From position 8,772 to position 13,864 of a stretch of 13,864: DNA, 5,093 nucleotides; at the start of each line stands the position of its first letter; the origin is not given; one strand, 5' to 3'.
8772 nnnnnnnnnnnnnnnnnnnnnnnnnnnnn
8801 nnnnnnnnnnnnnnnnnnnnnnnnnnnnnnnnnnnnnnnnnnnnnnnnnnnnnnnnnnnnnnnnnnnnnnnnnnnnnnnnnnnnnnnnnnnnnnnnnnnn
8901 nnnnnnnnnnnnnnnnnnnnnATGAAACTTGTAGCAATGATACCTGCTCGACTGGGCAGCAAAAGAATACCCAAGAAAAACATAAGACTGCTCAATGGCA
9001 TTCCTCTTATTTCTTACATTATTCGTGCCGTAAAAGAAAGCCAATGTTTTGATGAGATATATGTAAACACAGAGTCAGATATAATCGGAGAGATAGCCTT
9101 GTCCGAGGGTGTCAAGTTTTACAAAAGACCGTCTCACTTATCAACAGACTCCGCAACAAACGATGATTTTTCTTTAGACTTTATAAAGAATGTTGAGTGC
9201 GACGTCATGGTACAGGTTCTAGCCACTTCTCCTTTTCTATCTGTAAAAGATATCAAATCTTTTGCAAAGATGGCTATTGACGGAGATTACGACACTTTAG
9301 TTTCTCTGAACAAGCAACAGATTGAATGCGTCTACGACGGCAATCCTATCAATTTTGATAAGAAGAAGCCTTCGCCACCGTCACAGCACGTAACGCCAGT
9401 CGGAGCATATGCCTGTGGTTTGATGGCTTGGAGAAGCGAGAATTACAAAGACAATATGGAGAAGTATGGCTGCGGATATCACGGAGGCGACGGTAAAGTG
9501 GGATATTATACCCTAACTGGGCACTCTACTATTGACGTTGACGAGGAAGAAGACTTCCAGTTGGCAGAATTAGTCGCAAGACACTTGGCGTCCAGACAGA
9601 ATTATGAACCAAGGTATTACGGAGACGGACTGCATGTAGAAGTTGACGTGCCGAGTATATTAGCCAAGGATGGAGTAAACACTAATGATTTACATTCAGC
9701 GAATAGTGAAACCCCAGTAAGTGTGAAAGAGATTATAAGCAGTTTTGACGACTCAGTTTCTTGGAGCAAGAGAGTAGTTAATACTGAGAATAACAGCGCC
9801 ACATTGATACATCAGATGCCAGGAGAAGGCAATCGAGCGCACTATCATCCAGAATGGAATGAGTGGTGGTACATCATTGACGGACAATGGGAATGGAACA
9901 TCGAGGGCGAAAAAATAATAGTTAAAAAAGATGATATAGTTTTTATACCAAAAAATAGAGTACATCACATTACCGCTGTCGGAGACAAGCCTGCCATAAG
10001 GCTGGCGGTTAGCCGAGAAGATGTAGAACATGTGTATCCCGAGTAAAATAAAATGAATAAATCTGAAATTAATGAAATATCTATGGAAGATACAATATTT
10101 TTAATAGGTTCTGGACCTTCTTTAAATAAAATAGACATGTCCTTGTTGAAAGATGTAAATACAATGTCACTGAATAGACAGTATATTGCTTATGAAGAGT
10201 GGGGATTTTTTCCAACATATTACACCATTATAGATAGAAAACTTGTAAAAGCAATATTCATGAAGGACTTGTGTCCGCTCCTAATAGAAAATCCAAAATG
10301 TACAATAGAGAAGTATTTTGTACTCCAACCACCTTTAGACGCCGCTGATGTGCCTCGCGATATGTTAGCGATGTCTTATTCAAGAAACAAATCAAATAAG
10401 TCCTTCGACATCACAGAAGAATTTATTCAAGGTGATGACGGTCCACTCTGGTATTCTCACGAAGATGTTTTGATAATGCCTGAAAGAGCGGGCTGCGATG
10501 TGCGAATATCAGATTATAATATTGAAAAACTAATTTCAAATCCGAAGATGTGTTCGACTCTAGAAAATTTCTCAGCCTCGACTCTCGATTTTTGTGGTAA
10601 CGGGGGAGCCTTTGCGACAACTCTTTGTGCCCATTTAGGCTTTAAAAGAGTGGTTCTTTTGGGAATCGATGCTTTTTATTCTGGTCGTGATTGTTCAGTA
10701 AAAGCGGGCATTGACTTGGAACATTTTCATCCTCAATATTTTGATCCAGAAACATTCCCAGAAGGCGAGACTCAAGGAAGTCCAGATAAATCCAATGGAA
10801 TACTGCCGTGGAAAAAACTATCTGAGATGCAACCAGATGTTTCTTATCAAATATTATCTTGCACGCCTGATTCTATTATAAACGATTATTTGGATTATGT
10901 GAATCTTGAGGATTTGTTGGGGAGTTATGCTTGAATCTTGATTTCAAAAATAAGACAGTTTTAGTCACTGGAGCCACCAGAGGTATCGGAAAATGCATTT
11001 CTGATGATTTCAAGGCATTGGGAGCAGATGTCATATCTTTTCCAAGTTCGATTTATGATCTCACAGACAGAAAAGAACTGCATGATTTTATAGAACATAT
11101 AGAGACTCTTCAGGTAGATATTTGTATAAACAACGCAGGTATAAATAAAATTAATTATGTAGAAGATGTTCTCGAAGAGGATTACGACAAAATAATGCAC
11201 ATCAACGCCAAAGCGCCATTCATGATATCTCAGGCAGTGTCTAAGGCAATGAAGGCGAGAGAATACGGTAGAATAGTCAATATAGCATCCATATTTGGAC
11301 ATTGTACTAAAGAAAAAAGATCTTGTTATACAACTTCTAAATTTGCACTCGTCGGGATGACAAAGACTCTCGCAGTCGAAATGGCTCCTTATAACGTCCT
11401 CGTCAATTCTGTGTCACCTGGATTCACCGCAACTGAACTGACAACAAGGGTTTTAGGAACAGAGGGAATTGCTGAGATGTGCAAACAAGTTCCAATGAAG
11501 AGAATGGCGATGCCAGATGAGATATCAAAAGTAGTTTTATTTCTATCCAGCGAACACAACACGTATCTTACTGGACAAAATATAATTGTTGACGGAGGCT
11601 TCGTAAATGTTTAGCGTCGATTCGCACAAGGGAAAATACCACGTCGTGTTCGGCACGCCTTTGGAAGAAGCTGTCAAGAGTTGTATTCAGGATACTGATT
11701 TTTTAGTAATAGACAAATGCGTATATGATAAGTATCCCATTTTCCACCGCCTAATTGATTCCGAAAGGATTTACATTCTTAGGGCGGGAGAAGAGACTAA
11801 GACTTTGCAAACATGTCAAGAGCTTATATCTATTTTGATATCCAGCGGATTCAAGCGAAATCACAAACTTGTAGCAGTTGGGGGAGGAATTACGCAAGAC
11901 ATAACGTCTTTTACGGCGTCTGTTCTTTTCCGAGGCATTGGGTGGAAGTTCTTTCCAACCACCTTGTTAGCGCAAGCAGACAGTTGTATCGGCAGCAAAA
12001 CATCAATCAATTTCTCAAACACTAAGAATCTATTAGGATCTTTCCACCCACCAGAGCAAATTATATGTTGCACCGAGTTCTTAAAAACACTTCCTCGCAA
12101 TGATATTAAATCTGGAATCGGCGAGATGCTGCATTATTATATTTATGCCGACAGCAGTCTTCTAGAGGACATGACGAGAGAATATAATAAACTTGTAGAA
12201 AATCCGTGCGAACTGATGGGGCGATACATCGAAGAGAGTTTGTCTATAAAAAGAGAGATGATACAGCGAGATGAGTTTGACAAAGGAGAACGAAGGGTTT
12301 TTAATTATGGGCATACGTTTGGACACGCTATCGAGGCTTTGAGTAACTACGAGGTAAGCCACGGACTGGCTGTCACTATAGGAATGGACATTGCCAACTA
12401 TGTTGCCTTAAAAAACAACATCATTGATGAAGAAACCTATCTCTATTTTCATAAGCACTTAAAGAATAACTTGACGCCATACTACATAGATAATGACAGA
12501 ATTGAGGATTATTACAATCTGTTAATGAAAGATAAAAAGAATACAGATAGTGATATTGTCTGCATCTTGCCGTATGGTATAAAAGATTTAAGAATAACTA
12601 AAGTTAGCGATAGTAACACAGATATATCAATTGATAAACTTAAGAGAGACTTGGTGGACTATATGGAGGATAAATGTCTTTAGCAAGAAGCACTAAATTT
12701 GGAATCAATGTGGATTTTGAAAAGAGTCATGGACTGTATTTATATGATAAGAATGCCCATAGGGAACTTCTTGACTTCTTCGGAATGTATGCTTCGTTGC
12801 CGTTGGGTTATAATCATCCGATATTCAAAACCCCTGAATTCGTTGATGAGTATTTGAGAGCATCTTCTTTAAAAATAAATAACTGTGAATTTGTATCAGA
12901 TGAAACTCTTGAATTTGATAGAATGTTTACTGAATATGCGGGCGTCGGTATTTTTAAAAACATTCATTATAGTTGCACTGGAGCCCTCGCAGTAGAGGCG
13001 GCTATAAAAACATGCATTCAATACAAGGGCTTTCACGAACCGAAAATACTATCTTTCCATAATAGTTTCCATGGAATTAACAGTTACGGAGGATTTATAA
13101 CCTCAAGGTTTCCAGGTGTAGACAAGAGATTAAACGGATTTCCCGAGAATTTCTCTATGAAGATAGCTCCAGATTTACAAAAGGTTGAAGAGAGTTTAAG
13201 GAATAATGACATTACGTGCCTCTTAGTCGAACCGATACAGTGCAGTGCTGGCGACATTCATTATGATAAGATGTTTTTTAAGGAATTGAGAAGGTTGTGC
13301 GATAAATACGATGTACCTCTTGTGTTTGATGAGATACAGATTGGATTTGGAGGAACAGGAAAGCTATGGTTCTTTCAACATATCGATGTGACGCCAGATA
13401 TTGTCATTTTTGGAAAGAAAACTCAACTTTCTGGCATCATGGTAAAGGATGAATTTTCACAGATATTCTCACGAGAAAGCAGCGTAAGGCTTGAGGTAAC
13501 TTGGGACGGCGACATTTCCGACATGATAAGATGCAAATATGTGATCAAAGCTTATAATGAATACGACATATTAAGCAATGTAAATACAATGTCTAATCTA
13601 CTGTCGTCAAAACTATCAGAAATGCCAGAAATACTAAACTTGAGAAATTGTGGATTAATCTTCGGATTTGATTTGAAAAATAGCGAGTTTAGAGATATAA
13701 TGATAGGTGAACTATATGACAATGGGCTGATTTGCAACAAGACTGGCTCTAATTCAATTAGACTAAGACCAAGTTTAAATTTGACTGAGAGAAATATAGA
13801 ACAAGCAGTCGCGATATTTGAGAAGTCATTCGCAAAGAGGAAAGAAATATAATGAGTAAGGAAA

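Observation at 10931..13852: A dehydroquinate-synthase-family enzyme, a LAT-like aminotransferase and an SDR sit inside a glycan cluster: candidate carbocyclic or amino-modified sugar module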

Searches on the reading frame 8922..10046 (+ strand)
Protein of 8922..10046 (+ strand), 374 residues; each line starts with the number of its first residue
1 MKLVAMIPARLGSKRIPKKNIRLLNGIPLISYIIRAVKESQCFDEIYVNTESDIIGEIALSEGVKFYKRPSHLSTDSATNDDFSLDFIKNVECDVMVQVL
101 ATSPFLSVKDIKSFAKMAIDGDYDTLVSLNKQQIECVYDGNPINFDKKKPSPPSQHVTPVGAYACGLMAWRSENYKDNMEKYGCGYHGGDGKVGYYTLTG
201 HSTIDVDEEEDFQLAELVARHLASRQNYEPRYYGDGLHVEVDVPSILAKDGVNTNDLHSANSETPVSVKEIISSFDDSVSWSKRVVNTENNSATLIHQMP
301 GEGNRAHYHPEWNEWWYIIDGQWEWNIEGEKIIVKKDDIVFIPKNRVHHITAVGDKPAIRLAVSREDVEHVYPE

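Call 4: search_protein_families(library=pfam, proteins=[window:8922-10046:+], max_evalue=0.01)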
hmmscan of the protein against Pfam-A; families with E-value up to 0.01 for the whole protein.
window:8922-10046:+ (374 aa): 7 families
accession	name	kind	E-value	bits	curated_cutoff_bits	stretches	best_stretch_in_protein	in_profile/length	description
PF02348.25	CTP_transf_3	-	2.8e-25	89.8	22.6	1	4-132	1-128/217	Cytidylyltransferase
PF07883.17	Cupin_2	-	1.3e-15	57.3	27.2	1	296-362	3-68/70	Cupin domain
PF02311.25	AraC_binding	-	1e-06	29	21.1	1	300-357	12-68/135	AraC-like ligand binding domain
PF01050.24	MannoseP_isomer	-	0.00017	22.2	23.6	1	295-358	32-95/116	Mannose-6-phosphate isomerase C-terminal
PF00190.28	Cupin_1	-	0.00037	20.5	22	1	286-362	28-111/151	Cupin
PF06249.18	EutQ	-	0.00042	20.6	21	1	308-346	91-129/152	Ethanolamine utilisation protein EutQ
PF12804.13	NTP_transf_3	-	0.0074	16.9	27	0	10-69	11-65/160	MobA-like NTP transferase domain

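Call 6: search_protein_families(library=ncbifam, proteins=[window:8922-10046:+], max_evalue=0.001)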
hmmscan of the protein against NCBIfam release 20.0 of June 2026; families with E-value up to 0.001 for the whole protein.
window:8922-10046:+ (374 aa): 7 families
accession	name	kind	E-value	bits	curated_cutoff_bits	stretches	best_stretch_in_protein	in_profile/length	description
TIGR03584.1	PseF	equivalog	2.7e-25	89.3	205.7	1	4-217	1-218/222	pseudaminic acid cytidylyltransferase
NF009905.0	PRK13368.1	subfamily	7.9e-15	54.9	255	1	1-119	1-115/243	3-deoxy-manno-octulosonate cytidylyltransferase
NF003952.0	PRK05450.1-5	subfamily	2.1e-13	50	193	1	1-121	1-119/250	3-deoxy-manno-octulosonate cytidylyltransferase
NF003948.0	PRK05450.1-1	equivalog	4.2e-08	32.7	281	1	2-124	5-126/248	3-deoxy-manno-octulosonate cytidylyltransferase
NF003950.0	PRK05450.1-3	subfamily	1.4e-07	31.1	234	1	1-63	1-63/248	3-deoxy-manno-octulosonate cytidylyltransferase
TIGR00466.1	kdsB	equivalog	4.8e-05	22.9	155.2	1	1-65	1-64/241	3-deoxy-manno-octulosonate cytidylyltransferase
TIGR03404.1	bicupin_oxalic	subfamily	0.00062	18.9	254.2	1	289-367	243-326/367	bicupin, oxalate decarboxylase family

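Call 39: search_dna_similar(query=window:8922-10046:+, collection=phages, mode=protein, max_rows=15)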
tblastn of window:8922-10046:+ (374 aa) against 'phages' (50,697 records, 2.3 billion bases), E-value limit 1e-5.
Records with a match: 1; places in all: 1; records where one place covers at least 80% of the query: 0.
Best place of each record, by identity: <60% 1.
By first word of the organism name: Moritella 1.
By host as written in the record: Salmo salar 1.
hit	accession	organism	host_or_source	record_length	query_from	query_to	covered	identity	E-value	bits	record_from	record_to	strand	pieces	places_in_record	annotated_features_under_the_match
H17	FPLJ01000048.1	Moritella viscosa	Salmo salar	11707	4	105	27%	35.5%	3e-10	67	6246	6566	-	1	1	CMP-sialic acid synthetase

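Call 45: search_solved_structures(query=window:8922-10046:+, max_evalue=0.001)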
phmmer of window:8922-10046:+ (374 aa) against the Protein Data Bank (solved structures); distinct sequences matched with E-value up to 0.001: 27.
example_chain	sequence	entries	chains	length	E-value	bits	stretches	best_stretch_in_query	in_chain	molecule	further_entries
1qwj_A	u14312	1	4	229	2.5e-22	82.9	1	3-217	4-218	cytidine monophospho-N-acetylneuraminic acid synthetase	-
9t4z_A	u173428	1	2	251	2.3e-18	69.8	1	2-127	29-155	PpNeuA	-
1eyr_A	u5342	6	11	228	3.3e-14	56.1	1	4-91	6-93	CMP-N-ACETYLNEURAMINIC ACID SYNTHETASE | N-acylneuraminate cytidylyltransferase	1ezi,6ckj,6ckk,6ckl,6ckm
9ftb_A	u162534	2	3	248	2.8e-13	53.1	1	4-111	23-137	NeuA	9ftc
6ifd_A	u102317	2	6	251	5.4e-10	42.3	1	3-92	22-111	CMP-N-acetylneuraminate Synthetase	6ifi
2vqa_A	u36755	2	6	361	4.5e-09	39.3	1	283-359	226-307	SLL1358 PROTEIN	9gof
4fcu_A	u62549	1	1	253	5.6e-08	35.6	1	6-122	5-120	3-deoxy-manno-octulosonate cytidylyltransferase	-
3pol_A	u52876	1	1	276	6.7e-08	35.4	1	6-122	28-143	3-deoxy-manno-octulosonate cytidylyltransferase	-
6ufi_A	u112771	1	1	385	1.2e-06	31.2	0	292-367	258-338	Cupin domain-containing protein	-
2y6p_A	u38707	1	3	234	2.3e-06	30.3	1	2-130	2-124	3-DEOXY-MANNO-OCTULOSONATE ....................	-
4met_A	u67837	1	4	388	3.6e-06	29.7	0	292-367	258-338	Oxalate decarboxylase OxdC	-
6tzp_A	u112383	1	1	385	4.4e-06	29.4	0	292-367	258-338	Oxalate decarboxylase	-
3s0m_A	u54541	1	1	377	6.2e-06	28.9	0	292-367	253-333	Oxalate decarboxylase oxdC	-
5vg3_A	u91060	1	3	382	6.5e-06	28.9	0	292-367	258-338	Oxalate decarboxylase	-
2uya_A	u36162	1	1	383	6.5e-06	28.8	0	292-367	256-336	OXALATE DECARBOXYLASE OXDC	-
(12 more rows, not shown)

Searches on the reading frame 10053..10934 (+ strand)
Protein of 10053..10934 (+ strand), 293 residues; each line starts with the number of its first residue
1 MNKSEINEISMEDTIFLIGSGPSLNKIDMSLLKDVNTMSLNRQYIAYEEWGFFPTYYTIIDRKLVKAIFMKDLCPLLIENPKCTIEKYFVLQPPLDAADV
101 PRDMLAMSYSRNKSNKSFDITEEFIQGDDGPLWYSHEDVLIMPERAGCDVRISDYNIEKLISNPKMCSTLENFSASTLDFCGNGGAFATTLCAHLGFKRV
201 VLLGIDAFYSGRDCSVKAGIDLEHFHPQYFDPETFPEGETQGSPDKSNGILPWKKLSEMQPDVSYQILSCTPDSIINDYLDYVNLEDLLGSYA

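Call 4: search_protein_families(library=pfam, proteins=[window:10053-10934:+], max_evalue=0.01)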
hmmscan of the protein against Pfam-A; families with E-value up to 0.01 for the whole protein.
window:10053-10934:+ (293 aa): 1 family
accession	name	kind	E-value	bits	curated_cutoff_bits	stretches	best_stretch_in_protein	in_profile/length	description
PF01973.23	MptE-like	-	4.3e-06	27.1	34.6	0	6-71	15-87/171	6-hydroxymethylpterin diphosphokinase MptE-like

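Call 6: search_protein_families(library=ncbifam, proteins=[window:10053-10934:+], max_evalue=0.001)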
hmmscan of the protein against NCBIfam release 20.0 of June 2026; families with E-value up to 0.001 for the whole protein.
window:10053-10934:+ (293 aa): 0 families

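Call 64: search_protein_families(library=phrogs, proteins=[window:10053-10934:+], max_evalue=0.001)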
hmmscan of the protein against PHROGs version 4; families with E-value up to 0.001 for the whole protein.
window:10053-10934:+ (293 aa): 2 families
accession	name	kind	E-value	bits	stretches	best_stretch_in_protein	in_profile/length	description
phrog_4603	-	other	4.7e-07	30.6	1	169-230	70-122/178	alpha-2;3-sialyltransferase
phrog_2111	-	unknown function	0.0004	20.8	0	181-224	130-173/208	-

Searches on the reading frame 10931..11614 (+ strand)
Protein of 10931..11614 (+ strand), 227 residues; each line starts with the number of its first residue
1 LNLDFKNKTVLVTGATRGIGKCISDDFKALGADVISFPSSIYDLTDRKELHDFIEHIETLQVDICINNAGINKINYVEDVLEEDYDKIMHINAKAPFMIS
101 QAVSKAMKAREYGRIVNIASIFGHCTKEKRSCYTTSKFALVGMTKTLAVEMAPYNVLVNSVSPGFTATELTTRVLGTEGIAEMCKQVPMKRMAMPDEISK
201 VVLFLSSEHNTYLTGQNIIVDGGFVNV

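Call 4: search_protein_families(library=pfam, proteins=[window:10931-11614:+], max_evalue=0.01)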
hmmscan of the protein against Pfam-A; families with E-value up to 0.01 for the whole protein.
window:10931-11614:+ (227 aa): 6 families
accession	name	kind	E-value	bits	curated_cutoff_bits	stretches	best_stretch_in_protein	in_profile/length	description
PF13561.12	adh_short_C2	-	1.6e-46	159.2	27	1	43-224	51-235/236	Enoyl-(Acyl carrier protein) reductase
PF00106.31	adh_short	-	6.2e-43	147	26.6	2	42-174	56-190/195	short chain dehydrogenase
PF04321.23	RmlD_sub_bind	-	2e-06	27.5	27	1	9-104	2-90/287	RmlD substrate binding domain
PF01370.27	Epimerase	-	0.0002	21.3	20.9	1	10-144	1-153/240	NAD dependent epimerase/dehydratase family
PF23441.1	SDR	-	0.00027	20.8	27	1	139-223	169-254/258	SDR-like rossmann domain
PF08659.16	KR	-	0.0026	18.2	22.6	0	42-135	60-151/180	KR domain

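Call 6: search_protein_families(library=ncbifam, proteins=[window:10931-11614:+], max_evalue=0.001)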
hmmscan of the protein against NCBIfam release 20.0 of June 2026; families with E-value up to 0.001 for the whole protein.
window:10931-11614:+ (227 aa): 227 families (the best 25 are shown)
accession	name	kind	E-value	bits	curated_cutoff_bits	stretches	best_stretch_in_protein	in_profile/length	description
NF005309.0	PRK06841.1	subfamily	1.2e-54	185.6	286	1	2-224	10-252/255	GolD/DthD family dehydrogenase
NF005559.1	PRK07231.1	subfamily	2.6e-54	184.3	215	2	46-225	63-248/249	glucose 1-dehydrogenase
TIGR01830.1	3oxo_ACP_reduc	equivalog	3.5e-54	184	297.75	1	42-224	55-238/239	3-oxoacyl-[acyl-carrier-protein] reductase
NF009466.0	PRK12826.1-2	subfamily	5.9e-53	179.9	222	1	38-224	56-244/248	3-oxoacyl-ACP reductase FabG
NF009464.0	PRK12824.1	subfamily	2.7e-50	171.3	269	1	42-224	59-242/245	3-oxoacyl-ACP reductase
NF009093.0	PRK12429.1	subfamily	4.4e-50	170.4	258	2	42-225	61-257/259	3-hydroxybutyrate dehydrogenase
NF004198.0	PRK05653.1-3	equivalog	5.9e-50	170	296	2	43-224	64-246/248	3-oxoacyl-ACP reductase FabG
NF004197.0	PRK05653.1-1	equivalog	1.6e-48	165.6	332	2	43-225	64-247/249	3-oxoacyl-ACP reductase FabG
TIGR01963.1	PHB_DH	subfamily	3.1e-48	164.3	307.05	1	41-225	56-253/255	3-hydroxybutyrate dehydrogenase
NF006070.0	PRK08213.1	subfamily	3.3e-48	164.5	279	1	43-224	69-256/259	gluconate 5-dehydrogenase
NF005893.0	PRK07856.1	equivalog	1.9e-47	161.7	255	1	2-223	4-240/255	SDR family oxidoreductase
NF047420.2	EF_P_mod_YmfI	equivalog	3.5e-47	161.1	238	1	42-224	56-235/236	elongation factor P 5-aminopentanone reductase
NF006693.0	PRK09242.1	equivalog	5.4e-47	160.1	328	2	44-226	73-255/258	SDR family oxidoreductase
NF005753.0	PRK07577.1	equivalog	1.1e-46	159.3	310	1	6-223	2-231/237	SDR family oxidoreductase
NF004199.0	PRK05653.1-4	equivalog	1.2e-46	159.3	301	2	49-224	66-245/247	3-oxoacyl-ACP reductase FabG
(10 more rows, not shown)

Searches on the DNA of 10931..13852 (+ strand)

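Call 7: search_dna_similar(query=window:10931-13852:+, collection=phages, mode=distant)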
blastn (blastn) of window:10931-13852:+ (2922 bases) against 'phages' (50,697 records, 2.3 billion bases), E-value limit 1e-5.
No match.
